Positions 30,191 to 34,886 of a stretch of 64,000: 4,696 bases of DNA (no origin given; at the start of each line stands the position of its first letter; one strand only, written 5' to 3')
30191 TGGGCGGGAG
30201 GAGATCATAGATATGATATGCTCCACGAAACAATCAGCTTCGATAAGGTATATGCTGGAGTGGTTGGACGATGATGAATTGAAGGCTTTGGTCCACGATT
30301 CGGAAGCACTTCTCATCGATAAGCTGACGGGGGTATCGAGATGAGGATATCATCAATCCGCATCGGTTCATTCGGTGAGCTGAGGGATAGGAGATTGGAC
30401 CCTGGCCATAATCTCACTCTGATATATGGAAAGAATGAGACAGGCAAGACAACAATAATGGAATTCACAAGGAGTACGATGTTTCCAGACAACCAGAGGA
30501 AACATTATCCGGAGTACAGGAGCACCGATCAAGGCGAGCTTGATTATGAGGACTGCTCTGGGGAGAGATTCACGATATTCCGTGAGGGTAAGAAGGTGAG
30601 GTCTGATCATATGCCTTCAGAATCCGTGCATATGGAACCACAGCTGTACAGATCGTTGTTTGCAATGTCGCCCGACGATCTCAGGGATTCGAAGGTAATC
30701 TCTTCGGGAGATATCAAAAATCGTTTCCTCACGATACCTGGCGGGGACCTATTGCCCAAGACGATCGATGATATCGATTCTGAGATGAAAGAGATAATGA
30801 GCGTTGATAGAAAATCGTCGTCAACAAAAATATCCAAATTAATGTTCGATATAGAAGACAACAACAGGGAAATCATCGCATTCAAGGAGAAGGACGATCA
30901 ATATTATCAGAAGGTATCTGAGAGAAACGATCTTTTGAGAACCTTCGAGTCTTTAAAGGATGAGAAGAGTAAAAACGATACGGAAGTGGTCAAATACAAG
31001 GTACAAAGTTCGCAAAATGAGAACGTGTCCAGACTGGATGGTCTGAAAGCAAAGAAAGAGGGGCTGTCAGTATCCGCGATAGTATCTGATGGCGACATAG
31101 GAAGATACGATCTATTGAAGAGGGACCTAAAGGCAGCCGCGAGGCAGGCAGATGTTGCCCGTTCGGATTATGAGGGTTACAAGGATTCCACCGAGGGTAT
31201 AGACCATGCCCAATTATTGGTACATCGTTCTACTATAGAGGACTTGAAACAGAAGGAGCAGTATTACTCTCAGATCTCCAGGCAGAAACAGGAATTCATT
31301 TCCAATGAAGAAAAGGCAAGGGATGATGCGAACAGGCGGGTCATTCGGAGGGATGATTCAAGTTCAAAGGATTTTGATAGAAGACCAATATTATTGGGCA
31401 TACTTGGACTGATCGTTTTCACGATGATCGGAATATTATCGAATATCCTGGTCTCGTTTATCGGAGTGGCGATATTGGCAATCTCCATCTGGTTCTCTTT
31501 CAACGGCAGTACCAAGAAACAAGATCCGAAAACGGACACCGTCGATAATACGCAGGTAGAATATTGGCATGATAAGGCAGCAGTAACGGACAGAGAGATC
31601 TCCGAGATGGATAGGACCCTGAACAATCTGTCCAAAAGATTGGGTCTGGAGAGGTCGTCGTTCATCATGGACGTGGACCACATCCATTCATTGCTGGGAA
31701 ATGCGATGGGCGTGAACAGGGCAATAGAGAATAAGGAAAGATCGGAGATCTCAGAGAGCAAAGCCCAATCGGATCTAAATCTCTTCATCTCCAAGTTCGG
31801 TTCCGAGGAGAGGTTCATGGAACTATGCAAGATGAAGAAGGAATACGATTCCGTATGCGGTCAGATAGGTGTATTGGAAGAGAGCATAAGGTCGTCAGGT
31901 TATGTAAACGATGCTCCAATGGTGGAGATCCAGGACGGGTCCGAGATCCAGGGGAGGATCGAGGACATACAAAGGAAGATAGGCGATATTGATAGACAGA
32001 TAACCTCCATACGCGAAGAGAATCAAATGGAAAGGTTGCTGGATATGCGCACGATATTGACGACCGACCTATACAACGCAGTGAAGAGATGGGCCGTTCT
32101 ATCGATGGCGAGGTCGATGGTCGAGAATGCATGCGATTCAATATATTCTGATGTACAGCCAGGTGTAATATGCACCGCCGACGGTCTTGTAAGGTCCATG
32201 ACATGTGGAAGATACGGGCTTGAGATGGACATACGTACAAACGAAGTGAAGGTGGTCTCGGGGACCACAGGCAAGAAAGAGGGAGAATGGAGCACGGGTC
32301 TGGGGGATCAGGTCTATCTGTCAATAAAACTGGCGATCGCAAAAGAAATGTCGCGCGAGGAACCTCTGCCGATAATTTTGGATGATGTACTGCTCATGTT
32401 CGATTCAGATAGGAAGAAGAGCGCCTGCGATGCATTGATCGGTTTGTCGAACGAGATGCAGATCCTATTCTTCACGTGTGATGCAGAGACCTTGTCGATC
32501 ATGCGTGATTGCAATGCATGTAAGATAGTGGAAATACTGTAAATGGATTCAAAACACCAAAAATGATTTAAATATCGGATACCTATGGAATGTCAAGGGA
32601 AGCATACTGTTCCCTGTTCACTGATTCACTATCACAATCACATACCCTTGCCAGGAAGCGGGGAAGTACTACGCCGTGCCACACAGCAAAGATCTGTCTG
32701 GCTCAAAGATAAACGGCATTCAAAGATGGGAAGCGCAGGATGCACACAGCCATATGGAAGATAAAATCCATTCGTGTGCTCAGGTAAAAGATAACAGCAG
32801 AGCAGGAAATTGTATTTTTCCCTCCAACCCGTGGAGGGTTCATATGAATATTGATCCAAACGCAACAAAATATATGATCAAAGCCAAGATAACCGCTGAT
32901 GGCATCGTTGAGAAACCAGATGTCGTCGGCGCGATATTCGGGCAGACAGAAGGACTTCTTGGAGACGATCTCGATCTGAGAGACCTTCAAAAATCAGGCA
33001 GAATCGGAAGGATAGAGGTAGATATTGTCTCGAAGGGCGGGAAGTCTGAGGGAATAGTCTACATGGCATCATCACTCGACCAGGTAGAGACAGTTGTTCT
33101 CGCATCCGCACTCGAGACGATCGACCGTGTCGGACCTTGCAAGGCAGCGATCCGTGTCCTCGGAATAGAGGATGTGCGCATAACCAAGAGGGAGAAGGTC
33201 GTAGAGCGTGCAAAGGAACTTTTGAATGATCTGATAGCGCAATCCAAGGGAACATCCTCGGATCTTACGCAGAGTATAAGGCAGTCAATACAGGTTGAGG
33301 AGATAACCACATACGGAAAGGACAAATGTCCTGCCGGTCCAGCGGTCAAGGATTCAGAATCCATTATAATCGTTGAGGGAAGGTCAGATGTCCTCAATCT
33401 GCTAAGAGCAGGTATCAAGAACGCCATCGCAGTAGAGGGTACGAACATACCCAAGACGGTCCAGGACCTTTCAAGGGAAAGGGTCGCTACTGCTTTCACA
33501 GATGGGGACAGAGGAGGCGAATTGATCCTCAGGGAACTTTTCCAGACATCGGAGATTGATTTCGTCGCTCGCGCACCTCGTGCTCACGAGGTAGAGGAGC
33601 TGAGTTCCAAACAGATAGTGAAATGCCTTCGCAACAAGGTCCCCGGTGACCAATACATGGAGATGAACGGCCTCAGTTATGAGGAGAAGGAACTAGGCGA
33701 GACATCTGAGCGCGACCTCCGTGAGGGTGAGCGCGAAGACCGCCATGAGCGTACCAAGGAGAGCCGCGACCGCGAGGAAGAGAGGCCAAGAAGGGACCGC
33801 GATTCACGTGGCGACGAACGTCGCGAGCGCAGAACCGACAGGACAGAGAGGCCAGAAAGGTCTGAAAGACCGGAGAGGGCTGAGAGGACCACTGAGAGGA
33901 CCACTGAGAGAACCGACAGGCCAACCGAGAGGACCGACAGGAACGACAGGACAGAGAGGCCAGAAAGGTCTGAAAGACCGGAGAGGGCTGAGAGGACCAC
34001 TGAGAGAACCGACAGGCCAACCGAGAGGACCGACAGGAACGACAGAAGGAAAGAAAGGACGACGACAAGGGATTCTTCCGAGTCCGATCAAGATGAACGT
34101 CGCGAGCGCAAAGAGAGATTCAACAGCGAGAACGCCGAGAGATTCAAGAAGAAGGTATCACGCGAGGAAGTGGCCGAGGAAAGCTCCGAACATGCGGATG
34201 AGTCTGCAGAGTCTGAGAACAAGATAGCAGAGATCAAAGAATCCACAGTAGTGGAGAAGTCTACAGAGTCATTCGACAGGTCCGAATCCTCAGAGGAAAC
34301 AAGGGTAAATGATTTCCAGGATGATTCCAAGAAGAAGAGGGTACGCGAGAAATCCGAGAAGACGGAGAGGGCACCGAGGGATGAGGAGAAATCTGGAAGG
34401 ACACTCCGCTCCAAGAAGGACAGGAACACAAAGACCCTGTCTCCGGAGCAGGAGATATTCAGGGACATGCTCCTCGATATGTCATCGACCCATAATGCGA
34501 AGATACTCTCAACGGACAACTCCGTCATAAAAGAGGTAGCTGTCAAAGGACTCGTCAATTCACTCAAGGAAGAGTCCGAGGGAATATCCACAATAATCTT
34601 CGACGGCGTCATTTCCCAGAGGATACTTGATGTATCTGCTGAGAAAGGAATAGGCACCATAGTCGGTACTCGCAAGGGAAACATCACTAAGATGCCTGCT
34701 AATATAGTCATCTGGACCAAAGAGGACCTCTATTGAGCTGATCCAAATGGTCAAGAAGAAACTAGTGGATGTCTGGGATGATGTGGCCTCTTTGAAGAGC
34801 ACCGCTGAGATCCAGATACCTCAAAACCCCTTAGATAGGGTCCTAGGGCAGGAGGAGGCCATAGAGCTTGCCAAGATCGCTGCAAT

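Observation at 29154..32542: Mre11-like nuclease coupled to a Rad50/SMC-like ATPase with a membrane hairpin where the zinc hook would be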

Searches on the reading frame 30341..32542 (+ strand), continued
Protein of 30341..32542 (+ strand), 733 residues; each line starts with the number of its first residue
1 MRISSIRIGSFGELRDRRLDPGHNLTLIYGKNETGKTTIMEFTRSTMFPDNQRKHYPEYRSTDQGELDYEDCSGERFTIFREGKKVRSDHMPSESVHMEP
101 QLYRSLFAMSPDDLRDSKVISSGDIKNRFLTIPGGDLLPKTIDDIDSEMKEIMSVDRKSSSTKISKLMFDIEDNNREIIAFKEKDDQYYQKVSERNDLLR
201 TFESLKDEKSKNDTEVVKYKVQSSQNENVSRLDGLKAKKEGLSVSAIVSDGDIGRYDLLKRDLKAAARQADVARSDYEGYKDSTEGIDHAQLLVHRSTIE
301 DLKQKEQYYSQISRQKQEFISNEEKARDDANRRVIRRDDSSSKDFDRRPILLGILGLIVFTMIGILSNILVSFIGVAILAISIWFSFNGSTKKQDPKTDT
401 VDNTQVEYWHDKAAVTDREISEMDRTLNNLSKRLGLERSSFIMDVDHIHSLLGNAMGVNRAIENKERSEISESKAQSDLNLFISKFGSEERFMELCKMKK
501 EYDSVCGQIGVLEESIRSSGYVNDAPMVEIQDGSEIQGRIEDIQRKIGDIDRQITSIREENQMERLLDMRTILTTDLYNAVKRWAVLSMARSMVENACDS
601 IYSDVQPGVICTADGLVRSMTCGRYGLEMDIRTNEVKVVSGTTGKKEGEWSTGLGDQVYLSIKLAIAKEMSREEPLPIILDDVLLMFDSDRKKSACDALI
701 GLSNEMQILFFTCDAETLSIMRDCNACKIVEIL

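Call 49: predict_structure(alignment_id=A1)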
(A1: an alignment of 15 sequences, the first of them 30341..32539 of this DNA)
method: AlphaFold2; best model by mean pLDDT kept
length: 733 residues; sequences in the alignment: 15
mean_pLDDT: 82.4   pTM: 0.49
mean pLDDT of the five models: 82.4, 81.8, 80.2, 78.2, 75.4
residues with pLDDT >= 90: 275; 70-90: 347; 50-70: 77; < 50: 34
segments of 3 or more residues with pLDDT < 50: 332-345, 388-401, 524-526
pLDDT, mean of each block of 10 residues (from residue 1): 93 89 91 86 89 69 92 92 88 86 91 88 81 81 92 75 91 92 85 90 83 63 61 74 78 88 90 89 86 91 89 85 74 41 48 73 66 69 56 35 71 86 91 88 92 91 91 91 86 84 79 66 51 75 89 77 88 95 94 87 79 93 89 87 85 91 93 91 91 93 93 93 88 83
secondary structure, 60 per line:
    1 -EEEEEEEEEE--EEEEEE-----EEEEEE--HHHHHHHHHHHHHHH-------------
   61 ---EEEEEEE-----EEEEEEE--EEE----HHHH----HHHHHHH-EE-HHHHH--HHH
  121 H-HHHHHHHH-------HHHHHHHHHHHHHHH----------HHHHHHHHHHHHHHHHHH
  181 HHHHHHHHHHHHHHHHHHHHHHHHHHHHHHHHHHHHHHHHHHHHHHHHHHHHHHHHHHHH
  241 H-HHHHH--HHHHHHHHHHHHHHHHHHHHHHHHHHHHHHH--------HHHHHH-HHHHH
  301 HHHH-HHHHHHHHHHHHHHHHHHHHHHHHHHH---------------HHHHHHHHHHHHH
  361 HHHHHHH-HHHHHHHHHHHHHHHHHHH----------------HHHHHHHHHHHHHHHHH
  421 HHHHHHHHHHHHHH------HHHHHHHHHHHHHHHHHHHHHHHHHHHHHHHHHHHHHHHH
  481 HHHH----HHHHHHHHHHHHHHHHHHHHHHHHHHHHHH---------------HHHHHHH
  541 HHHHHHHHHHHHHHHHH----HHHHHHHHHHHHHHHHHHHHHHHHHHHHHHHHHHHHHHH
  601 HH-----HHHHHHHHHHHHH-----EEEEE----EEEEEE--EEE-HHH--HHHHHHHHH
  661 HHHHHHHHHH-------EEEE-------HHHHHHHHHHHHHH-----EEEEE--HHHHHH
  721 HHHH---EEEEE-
elements in order (helices of 4 or more, strands of 3 or more residues): E2-11 E14-19 E25-30 H33-47 E64-70 E76-82 E85-87 H92-95 H100-106 H111-115 H118-121 H123-130 H138-152 H163-241 H243-247 H250-280 H289-294 H296-304 H306-332 H348-367 H369-387 H404-434 H441-484 H489-518 H534-557 H562-602 H608-620 E626-630 E635-640 E643-645 H652-670 E678-681 H689-702 E708-712 H715-724 E728-732

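Call 53: fold_search(model_id=the predicted structure, library=pdb)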
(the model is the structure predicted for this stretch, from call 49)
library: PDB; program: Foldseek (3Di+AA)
matches with E <= 10: 752; with E <= 0.001: 122
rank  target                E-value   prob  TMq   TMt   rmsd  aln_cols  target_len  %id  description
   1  7zr1_C                8.8e-17  1.00  0.28  0.26  74.1       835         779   14  Chaetomium thermophilum Mre11-Rad50-Nbs1 complex bound to ATPyS (composite structure) (released 2023-01-11)
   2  7zr1_D                1.0e-14  1.00  0.28  0.26  73.4       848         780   14  Chaetomium thermophilum Mre11-Rad50-Nbs1 complex bound to ATPyS (composite structure) (released 2023-01-11)
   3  8i4x_B                2.0e-12  1.00  0.26  0.19  100.0      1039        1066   12  Cryo-EM structure of 5-subunit Smc5/6 (released 2024-06-26)
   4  7yqh_B                9.9e-12  1.00  0.26  0.19  94.3      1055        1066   10  Cryo-EM structure of 8-subunit Smc5/6 (released 2024-01-31)
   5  9gm6_A                1.2e-10  1.00  0.22  0.15  29.7      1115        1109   11  MukBEF in a nucleotide-bound state with open neck gate (heads core) (released 2025-03-26)
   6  9gm9_A                3.2e-10  1.00  0.22  0.17  32.5      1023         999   12  MukBEF in a DNA capture state (released 2025-03-26)
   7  8i13_B                6.4e-10  1.00  0.24  0.18  94.6      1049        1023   12  Cryo-EM structure of 6-subunit Smc5/6 (released 2024-06-26)
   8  7nyw_B                7.7e-10  1.00  0.20  0.18  27.9       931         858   12  Cryo-EM structure of the MukBEF-MatP-DNA head module (released 2021-07-07)
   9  9gm6_B                4.0e-09  1.00  0.22  0.15  28.4      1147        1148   11  MukBEF in a nucleotide-bound state with open neck gate (heads core) (released 2025-03-26)
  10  7qcd_B                6.5e-09  1.00  0.22  0.17  105.0      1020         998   12  CryoEM structure of the Smc5/6-holocomplex (composite structure) (released 2022-09-21)
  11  7qcd_A                2.9e-08  1.00  0.28  0.22  104.6      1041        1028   10  CryoEM structure of the Smc5/6-holocomplex (composite structure) (released 2022-09-21)
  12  9uxh_F                3.1e-08  1.00  0.24  0.27  33.3       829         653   12  type II Lamassu, LmuACB with DNA (released 2026-03-25)
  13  6yvu_B                5.0e-08  1.00  0.24  0.15  68.7      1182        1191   10  Condensin complex from S.cerevisiae ATP-free apo non-engaged state (released 2020-07-15)
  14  7w1m_B                6.4e-08  1.00  0.26  0.35  28.6       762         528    9  Cryo-EM structure of human cohesin-CTCF-DNA complex (released 2023-05-31)
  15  6wg3_B                8.9e-08  1.00  0.24  0.25  40.0       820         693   12  Cryo-EM structure of human Cohesin-NIPBL-DNA complex (released 2020-05-20)
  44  3tho_A                1.4e-05  1.00  0.16  0.31  38.1       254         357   15  Crystal structure of Mre11:Rad50 in its ATP/ADP bound state (released 2011-10-12)
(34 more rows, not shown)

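Call 78: find_related_loci(query=A1, collection=viral_contigs, flank=5000)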
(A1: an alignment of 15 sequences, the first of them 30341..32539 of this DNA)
Query A1 (733 aa) in viral_contigs; peptide patterns used: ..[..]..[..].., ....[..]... (x = any residue, [..] = any of these).
11 stretches matched a pattern, but none encodes a relative of the query by tblastn (E <= 1e-3).

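Call 79: search_dna_similar(query=window:30341-32539:+, collection=plasmids, mode=protein, max_rows=10)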
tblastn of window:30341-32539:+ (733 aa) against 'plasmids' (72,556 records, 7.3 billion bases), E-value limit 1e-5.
Records with a match: 18; places in all: 18; records where one place covers at least 80% of the query: 0.
Best place of each record, by identity: <60% 18.
By first word of the organism name: Sphingobium 4; Rhizobium 4; Bosea 2; Halapricum 1; Novosphingobium 1; Ruegeria 1; Sphingomonas 1; Sphingorhabdus 1; Listeria 1; Bacillus 1; and 1 more.
By predicted mobility (MOB-suite, as given by PLSDB): non-mobilizable 12; conjugative 4; mobilizable 2.
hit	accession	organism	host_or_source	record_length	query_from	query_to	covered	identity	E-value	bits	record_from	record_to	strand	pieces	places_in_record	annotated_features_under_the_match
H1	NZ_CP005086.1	Sphingobium sp. TKS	-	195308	534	733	27%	27.9%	1e-9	70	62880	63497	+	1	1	YhaN family protein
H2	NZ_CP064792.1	Halapricum desulfuricans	Elton hypersaline lake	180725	490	719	31%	22.4%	8e-7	61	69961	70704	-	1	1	AAA family ATPase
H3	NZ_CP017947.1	Bosea sp. Tri-49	Oxytropis triphylla,cell culture,root ...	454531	539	729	26%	26.3%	3e-6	59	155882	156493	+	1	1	AAA family ATPase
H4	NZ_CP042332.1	Bosea sp. F3-2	soybean,soil sample,rhizosphere soil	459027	538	730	26%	25.4%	1e-6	60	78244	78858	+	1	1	AAA family ATPase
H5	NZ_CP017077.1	Novosphingobium resinovorum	single cell,soil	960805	577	712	19%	35.2%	2e-10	72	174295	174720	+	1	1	YhaN family protein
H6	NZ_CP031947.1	Ruegeria sp. AD91A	-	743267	554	732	24%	26.5%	5e-6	58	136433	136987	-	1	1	AAA family ATPase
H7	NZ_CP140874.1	Rhizobium beringeri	Trifolium pratense,whole organism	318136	577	712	19%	34.3%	2e-10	72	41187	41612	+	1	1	YhaN family protein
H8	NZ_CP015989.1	Sphingobium sp. EP60837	cell culture,soil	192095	577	712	19%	33.8%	4e-10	71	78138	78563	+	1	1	YhaN family protein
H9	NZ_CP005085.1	Sphingobium sp. TKS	-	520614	577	712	19%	33.1%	2e-9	69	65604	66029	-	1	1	AAA family ATPase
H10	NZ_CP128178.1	Sphingobium baderi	mixed culture,activated sludge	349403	577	712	19%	32.4%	4e-9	68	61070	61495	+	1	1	AAA family ATPase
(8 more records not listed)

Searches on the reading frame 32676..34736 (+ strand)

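Call 25: search_protein_families(library=pfam, proteins=[window:32676-34736:+], max_evalue=0.001)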
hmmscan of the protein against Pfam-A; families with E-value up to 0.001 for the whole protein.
window:32676-34736:+ (686 aa): 3 families
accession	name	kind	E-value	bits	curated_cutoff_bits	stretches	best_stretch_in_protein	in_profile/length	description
PF13662.12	Toprim_4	-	1.4e-09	38.5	25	1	230-290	3-72/85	Toprim domain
PF01751.28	Toprim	-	7.7e-07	29.6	23.1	1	230-300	2-87/96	Toprim domain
PF13155.12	Toprim_2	-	0.00015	22.5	22.1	1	231-291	1-65/88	Toprim-like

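Call 64: search_protein_families(library=ncbifam, proteins=[window:32844-34736:+], max_evalue=0.00001)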
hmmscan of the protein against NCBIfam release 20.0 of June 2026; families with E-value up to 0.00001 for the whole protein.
window:32844-34736:+ (630 aa): 2 families
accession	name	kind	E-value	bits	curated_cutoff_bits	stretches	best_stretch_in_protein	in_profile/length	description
NF003108.1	PRK04031.1-1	equivalog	3.3e-153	510.9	300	2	9-371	1-286/419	DNA primase DnaG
TIGR01391.1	dnaG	equivalog_domain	3.9e-06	26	283.6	1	167-227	252-314/414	DNA primase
